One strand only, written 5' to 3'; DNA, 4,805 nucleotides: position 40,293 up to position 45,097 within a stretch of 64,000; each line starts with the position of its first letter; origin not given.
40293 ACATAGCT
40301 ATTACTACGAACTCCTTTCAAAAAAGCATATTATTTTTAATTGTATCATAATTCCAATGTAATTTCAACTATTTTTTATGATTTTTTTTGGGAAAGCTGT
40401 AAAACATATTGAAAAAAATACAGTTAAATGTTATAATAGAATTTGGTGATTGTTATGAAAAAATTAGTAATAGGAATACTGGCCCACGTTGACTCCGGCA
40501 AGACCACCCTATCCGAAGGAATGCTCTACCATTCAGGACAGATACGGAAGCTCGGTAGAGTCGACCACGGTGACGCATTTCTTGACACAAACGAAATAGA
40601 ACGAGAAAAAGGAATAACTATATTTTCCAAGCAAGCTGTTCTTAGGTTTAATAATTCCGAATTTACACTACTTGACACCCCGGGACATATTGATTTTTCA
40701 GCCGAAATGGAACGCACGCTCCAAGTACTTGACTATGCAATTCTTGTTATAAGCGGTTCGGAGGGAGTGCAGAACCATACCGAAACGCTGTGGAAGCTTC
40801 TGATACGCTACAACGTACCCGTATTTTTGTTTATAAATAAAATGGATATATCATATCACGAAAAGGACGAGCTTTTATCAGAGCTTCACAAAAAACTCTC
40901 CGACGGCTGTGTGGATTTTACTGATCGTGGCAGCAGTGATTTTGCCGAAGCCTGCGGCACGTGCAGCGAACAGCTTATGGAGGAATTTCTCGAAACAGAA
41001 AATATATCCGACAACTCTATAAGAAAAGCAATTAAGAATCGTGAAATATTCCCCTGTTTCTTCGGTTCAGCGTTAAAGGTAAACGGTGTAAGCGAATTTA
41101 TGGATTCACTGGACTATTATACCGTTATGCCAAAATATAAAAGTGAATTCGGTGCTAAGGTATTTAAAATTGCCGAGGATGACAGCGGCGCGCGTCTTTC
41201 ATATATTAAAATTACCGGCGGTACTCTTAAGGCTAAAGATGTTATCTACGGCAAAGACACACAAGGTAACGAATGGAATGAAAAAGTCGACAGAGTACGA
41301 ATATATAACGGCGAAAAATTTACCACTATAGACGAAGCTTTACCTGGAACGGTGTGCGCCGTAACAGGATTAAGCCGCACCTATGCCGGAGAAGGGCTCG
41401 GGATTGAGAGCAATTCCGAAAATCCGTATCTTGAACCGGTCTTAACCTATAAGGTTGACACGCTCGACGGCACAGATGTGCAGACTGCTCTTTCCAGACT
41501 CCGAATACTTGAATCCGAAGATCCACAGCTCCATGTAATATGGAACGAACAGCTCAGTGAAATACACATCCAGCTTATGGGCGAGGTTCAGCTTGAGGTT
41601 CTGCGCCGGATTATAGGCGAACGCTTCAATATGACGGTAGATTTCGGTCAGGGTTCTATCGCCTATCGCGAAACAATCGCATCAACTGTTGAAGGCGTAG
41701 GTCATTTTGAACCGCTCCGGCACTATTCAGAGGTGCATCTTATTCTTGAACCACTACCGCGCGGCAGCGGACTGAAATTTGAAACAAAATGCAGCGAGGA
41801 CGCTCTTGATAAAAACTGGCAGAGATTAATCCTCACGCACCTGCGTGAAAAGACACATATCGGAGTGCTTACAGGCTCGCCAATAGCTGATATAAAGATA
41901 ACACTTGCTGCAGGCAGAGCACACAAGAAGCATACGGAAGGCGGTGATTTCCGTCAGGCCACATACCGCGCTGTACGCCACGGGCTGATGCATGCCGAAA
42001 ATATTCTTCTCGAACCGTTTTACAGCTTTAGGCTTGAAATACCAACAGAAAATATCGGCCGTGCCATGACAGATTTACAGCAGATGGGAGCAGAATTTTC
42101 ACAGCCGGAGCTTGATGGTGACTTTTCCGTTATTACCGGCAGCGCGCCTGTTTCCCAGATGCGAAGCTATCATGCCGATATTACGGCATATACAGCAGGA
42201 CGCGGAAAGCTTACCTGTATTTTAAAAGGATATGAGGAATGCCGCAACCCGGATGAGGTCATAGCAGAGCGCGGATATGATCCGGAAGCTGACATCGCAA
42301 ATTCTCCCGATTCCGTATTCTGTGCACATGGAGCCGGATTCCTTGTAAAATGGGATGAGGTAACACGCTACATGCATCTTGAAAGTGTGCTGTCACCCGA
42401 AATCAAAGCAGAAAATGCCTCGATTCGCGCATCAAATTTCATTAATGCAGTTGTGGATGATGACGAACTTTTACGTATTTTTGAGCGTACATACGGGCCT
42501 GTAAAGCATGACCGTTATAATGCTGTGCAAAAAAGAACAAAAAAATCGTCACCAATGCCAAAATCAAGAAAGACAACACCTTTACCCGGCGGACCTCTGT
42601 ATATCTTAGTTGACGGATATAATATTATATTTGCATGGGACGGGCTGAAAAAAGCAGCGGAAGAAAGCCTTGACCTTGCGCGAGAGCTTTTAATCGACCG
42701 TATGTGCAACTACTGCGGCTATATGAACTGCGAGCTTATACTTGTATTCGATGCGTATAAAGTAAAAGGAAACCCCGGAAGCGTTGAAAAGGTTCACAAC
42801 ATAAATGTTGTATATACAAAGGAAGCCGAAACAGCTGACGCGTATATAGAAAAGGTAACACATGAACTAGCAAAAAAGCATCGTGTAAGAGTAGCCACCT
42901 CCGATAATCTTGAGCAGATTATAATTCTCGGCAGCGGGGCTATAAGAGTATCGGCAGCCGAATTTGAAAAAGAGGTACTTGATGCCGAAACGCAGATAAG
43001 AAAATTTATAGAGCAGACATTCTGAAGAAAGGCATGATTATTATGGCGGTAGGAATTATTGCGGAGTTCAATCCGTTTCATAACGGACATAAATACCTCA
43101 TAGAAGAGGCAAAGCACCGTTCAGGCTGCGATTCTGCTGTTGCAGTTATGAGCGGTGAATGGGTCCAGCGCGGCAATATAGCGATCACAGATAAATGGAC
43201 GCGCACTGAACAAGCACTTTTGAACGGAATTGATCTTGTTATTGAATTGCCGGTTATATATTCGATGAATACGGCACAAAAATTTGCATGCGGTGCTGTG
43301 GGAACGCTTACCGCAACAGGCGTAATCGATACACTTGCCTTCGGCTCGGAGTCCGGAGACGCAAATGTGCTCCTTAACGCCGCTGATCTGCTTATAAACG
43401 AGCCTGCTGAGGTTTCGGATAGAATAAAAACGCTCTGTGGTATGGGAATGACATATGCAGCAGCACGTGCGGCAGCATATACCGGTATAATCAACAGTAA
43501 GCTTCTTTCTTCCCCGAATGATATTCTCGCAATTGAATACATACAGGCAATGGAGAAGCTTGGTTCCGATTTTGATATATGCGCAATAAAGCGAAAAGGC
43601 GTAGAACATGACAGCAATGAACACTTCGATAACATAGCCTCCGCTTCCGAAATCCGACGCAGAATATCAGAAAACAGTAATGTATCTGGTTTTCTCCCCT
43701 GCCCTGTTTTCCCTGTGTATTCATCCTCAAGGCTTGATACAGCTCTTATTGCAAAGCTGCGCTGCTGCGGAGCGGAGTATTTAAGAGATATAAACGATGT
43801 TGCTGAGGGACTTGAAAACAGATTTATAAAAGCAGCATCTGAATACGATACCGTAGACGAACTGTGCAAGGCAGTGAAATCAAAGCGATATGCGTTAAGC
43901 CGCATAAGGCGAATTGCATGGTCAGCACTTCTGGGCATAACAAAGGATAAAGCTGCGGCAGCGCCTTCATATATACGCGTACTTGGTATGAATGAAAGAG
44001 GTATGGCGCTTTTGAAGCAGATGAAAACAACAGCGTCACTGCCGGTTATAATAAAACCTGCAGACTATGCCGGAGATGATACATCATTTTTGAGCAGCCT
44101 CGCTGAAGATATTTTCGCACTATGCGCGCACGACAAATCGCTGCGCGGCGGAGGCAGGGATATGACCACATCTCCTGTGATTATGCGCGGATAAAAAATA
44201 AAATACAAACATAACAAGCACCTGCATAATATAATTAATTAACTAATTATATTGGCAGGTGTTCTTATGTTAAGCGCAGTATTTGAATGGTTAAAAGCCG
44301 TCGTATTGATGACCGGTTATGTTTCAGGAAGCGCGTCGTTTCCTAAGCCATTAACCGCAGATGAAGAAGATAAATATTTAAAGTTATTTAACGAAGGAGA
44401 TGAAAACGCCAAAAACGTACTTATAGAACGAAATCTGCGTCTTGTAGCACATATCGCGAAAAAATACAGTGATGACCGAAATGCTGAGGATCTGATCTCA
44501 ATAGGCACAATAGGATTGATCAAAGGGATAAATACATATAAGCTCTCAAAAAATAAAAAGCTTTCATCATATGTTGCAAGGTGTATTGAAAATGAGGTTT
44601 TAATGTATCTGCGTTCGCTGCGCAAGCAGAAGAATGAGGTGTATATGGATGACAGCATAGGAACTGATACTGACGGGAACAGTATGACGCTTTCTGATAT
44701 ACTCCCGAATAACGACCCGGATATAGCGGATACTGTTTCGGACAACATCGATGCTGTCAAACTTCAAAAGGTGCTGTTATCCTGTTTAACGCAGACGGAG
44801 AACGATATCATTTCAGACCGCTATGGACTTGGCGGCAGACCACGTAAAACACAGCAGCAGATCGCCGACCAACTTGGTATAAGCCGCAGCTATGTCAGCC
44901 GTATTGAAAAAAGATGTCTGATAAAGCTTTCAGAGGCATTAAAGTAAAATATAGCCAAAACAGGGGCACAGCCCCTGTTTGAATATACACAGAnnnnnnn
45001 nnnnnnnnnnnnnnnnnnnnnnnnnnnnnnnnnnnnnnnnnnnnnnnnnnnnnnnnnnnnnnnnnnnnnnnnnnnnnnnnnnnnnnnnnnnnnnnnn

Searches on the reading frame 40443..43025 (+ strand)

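Call 63: search_protein_families(library=ncbifam, proteins=[window:40443-43025:+], max_evalue=0.00001)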
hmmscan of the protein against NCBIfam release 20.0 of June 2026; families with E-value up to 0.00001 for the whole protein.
window:40443-43025:+ (860 aa): 33 families (the best 25 are shown)
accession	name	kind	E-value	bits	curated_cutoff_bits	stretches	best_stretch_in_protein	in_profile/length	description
NF012153.1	tet_protect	equivalog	3.4e-123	412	775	1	9-597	2-614/614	tetracycline resistance ribosomal protection protein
NF009381.0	PRK12740.1-5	subfamily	3.7e-103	346.2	583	2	169-601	214-674/692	elongation factor G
TIGR00484.1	EF-G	equivalog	2.2e-93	313.7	659.4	2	147-606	194-681/691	elongation factor G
NF000120.3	47473_otr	exception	1.1e-90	305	900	1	6-588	1-604/608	tetracycline resistance ribosomal protection protein Otr(A)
NF033148.1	tet_protect_M_W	exception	2e-85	287.4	1100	1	5-601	1-614/639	TetM/TetW/TetO/TetS family tetracycline resistance ribosomal protection protein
NF012154.0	tet_protect_Q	exception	2e-77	261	1425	1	7-597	3-611/638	tetracycline resistance ribosomal protection protein Tet(Q)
NF012155.1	tet_protect_M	exception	3.9e-73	246.7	1420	1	5-599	1-612/639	tetracycline resistance ribosomal protection protein Tet(M)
NF009891.0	PRK13351.1-1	equivalog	3.8e-70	237.3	597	2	237-600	294-665/681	elongation factor G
NF009379.0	PRK12740.1-3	equivalog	2.4e-63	214.8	513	2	167-607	210-667/674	elongation factor G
NF009377.1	PRK12740.1-1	equivalog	3.5e-57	194.3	890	2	236-600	310-690/700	elongation factor G-like protein EF-G2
TIGR00490.1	aEF-2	equivalog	7.4e-57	192.9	738.45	3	10-147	22-161/720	elongation factor EF-2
NF058620.1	EFG2_Bacteroid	exception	2e-55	188.5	1000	3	10-153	12-155/717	elongation factor G2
TIGR01394.1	TypA_BipA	equivalog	6.2e-41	140.3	757.3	1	10-324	4-289/594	translational GTPase TypA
NF001964.0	PRK00741.1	equivalog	2e-38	132.1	473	1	6-158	11-167/529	peptide chain release factor 3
NF009892.0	PRK13351.1-3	equivalog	2.9e-32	111.9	640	1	6-227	2-242/623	elongation factor G-like protein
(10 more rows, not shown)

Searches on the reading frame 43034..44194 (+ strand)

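Call 63: search_protein_families(library=ncbifam, proteins=[window:43034-44194:+], max_evalue=0.00001)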
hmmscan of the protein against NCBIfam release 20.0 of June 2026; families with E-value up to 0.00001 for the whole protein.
window:43034-44194:+ (386 aa): 2 families
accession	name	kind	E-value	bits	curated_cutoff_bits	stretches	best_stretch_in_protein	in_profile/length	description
NF010191.0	PRK13670.1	equivalog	6.7e-106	354.8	360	1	5-383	3-388/392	nucleotidyltransferase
NF010192.0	PRK13671.1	equivalog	1.5e-61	208.5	238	1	4-303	1-297/298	nucleotidyltransferase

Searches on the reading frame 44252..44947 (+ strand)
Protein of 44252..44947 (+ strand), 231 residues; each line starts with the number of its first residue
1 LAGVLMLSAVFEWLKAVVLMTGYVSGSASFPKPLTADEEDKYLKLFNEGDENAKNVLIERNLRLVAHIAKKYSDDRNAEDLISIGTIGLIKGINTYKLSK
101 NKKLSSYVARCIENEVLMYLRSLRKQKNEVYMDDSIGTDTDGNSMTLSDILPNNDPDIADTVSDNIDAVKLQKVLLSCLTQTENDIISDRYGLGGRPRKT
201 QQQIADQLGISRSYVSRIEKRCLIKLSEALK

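Call 63: search_protein_families(library=ncbifam, proteins=[window:44252-44947:+], max_evalue=0.00001)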
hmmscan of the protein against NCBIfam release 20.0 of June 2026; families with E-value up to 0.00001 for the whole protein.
window:44252-44947:+ (231 aa): 50 families (the best 25 are shown)
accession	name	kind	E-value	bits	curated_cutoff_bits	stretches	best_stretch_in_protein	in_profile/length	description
NF004471.0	PRK05803.1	subfamily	1e-87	293.3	252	1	5-230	4-228/235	RNA polymerase sporulation sigma factor SigK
TIGR02846.1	spore_sigmaK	equivalog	2e-86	289.2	298.65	1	7-230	2-226/227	RNA polymerase sporulation sigma factor SigK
NF006158.0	PRK08301.1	equivalog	1.4e-67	227.7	339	1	8-228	15-235/241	RNA polymerase sporulation sigma factor SigE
TIGR02835.1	spore_sigmaE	equivalog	2.3e-64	217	348.6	1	6-228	6-228/234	RNA polymerase sporulation sigma factor SigE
TIGR02980.1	SigBFG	subfamily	2.3e-27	96.2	234.35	2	51-122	2-74/227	SigB/SigF/SigG family RNA polymerase sigma factor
TIGR02937.1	sigma70-ECF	superfamily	1.4e-26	93.1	42.9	1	55-230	4-165/165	sigma-70 family RNA polymerase sigma factor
TIGR02885.1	spore_sigF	equivalog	1e-24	87.6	321.45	2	44-121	3-81/231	RNA polymerase sporulation sigma factor SigF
NF004052.0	PRK05572.1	subfamily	1.1e-24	87.4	311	2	35-121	15-102/252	SigF/SigG family RNA polymerase sporulation sigma factor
TIGR02394.1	rpoS_proteo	equivalog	1.9e-24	86.7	378.7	2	34-112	28-107/285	RNA polymerase sigma factor RpoS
TIGR02997.1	Sig70-cyanoRpoD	subfamily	6.5e-24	84.7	384.5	2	123-226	198-297/298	RNA polymerase sigma factor, RpoD/SigA family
NF006071.0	PRK08215.1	equivalog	2.6e-22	79.7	372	1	34-122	19-108/258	RNA polymerase sporulation sigma factor SigG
TIGR02393.1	RpoD_Cterm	equivalog_domain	7.5e-22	78.1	354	2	53-112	1-61/238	RNA polymerase sigma factor RpoD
NF004207.0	PRK05657.1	equivalog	9.6e-22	77.7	394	2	32-112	69-150/329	RNA polymerase sigma factor RpoS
TIGR02850.1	spore_sigG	equivalog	3.9e-20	72.4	457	1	34-122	16-105/254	RNA polymerase sporulation sigma factor SigG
NF005920.0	PRK07921.1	subfamily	5.4e-20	71.7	464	2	123-228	214-316/328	RNA polymerase sigma factor SigB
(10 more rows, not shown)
